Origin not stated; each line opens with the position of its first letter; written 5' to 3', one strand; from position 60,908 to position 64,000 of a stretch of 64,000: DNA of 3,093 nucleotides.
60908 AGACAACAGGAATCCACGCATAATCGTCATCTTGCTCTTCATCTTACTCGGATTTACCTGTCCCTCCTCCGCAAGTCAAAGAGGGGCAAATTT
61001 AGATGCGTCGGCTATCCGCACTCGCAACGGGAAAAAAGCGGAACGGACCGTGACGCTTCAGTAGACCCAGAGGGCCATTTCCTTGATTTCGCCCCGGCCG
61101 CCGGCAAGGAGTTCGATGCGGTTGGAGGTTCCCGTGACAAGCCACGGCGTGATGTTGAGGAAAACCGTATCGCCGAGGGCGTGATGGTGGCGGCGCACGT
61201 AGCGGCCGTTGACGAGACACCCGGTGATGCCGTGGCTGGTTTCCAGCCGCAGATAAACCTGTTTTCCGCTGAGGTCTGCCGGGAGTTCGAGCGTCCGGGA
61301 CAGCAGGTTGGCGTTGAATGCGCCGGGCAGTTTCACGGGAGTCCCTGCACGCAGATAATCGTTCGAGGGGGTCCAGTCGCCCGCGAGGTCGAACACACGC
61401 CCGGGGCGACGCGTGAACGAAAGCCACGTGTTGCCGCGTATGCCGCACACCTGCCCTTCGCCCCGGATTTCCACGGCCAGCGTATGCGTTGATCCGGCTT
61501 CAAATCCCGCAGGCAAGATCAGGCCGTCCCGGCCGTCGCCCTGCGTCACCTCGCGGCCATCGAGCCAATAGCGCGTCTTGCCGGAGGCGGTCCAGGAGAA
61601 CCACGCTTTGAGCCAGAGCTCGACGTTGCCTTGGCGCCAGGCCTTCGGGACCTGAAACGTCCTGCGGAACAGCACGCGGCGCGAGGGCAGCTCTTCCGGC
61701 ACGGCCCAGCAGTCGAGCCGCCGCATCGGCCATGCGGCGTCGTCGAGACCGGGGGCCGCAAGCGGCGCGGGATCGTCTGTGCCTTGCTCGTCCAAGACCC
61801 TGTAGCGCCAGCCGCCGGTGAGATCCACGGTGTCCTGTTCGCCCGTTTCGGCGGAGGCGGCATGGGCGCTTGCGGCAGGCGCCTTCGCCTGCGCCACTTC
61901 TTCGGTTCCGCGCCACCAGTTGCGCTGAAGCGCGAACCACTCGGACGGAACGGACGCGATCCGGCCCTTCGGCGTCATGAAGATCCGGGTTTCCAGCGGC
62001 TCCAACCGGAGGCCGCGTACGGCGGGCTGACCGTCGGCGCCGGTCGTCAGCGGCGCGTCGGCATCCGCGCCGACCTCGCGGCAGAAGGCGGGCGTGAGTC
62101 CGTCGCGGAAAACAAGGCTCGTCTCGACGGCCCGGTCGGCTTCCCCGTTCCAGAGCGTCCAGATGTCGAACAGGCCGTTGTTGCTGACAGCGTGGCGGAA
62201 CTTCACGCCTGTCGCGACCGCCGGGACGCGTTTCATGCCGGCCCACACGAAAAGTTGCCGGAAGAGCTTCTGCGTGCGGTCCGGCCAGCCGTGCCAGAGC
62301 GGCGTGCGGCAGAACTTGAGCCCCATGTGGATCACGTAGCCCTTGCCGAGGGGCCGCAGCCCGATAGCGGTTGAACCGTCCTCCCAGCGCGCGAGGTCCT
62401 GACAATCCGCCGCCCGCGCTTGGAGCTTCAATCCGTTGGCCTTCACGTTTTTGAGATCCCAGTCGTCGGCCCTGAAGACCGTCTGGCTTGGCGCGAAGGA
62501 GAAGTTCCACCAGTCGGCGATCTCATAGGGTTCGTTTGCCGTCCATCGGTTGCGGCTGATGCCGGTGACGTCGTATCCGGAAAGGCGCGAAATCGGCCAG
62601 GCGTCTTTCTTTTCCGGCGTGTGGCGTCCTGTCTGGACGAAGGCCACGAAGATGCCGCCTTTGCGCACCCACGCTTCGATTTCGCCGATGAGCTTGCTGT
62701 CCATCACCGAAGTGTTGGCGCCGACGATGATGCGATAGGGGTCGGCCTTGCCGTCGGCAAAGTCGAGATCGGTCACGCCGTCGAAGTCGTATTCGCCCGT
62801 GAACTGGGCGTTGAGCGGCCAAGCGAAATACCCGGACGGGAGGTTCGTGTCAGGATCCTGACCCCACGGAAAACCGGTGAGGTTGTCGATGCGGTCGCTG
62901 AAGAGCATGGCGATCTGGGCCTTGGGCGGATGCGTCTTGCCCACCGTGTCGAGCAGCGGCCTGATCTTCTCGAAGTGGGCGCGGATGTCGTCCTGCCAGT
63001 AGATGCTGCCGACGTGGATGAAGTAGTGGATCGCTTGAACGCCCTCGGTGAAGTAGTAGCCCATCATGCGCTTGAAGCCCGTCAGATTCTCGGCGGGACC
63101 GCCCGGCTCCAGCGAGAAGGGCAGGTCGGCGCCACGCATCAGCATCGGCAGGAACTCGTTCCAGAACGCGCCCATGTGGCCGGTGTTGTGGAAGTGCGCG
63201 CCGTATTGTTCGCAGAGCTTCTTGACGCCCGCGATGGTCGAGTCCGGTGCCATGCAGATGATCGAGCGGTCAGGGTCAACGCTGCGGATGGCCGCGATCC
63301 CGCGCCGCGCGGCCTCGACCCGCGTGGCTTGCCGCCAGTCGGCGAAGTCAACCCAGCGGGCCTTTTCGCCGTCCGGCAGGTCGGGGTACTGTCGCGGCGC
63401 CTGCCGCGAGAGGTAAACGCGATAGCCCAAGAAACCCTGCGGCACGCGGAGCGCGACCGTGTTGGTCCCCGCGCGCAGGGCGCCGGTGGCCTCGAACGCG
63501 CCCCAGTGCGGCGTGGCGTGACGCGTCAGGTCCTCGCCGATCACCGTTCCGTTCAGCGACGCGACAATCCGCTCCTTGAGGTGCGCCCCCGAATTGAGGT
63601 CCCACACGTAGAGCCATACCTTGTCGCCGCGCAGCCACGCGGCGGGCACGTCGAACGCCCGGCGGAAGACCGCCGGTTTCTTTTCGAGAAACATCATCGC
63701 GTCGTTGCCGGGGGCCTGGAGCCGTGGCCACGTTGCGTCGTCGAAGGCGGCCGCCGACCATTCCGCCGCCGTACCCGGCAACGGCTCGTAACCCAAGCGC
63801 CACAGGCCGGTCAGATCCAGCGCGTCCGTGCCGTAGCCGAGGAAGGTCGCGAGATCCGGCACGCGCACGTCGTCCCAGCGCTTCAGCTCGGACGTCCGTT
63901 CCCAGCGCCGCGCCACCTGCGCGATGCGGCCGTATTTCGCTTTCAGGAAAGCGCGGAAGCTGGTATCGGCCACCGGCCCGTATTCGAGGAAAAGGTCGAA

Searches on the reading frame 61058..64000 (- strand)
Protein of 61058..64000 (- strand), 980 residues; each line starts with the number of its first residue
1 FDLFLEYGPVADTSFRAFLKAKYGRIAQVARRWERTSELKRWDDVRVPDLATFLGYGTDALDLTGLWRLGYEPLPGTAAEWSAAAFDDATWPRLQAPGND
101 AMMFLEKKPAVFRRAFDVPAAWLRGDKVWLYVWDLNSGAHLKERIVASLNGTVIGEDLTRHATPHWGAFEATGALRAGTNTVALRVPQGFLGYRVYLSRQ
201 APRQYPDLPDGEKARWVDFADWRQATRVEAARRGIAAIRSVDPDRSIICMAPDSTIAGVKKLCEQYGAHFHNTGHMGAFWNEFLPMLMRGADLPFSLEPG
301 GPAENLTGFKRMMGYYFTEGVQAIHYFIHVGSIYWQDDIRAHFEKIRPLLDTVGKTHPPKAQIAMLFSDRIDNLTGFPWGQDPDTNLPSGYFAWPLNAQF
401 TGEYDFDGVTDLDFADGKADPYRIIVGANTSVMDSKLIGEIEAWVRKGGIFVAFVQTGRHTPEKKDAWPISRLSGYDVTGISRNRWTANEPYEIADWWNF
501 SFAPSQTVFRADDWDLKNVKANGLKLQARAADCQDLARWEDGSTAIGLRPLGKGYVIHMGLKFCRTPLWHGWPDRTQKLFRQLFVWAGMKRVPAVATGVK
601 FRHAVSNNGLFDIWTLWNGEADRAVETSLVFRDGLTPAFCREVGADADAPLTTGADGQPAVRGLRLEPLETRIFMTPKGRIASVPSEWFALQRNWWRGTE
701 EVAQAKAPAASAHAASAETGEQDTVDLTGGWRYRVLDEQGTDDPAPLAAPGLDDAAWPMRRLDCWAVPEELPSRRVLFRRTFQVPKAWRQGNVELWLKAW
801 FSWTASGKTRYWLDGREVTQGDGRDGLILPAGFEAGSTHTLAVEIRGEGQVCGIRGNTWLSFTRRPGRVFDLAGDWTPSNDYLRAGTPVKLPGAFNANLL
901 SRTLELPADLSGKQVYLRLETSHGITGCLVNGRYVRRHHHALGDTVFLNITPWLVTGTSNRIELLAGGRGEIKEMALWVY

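Call 24: search_protein_families(library=pfam, proteins=[window:61058-64000:-], max_evalue=0.001)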
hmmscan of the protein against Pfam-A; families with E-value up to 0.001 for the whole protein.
window:61058-64000:- (980 aa): 1 family
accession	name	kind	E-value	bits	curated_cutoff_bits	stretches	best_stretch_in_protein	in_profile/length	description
PF02837.24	Glyco_hydro_2_N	-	0.00023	21.6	28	0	859-962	23-129/169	Glycosyl hydrolases family 2, sugar binding domain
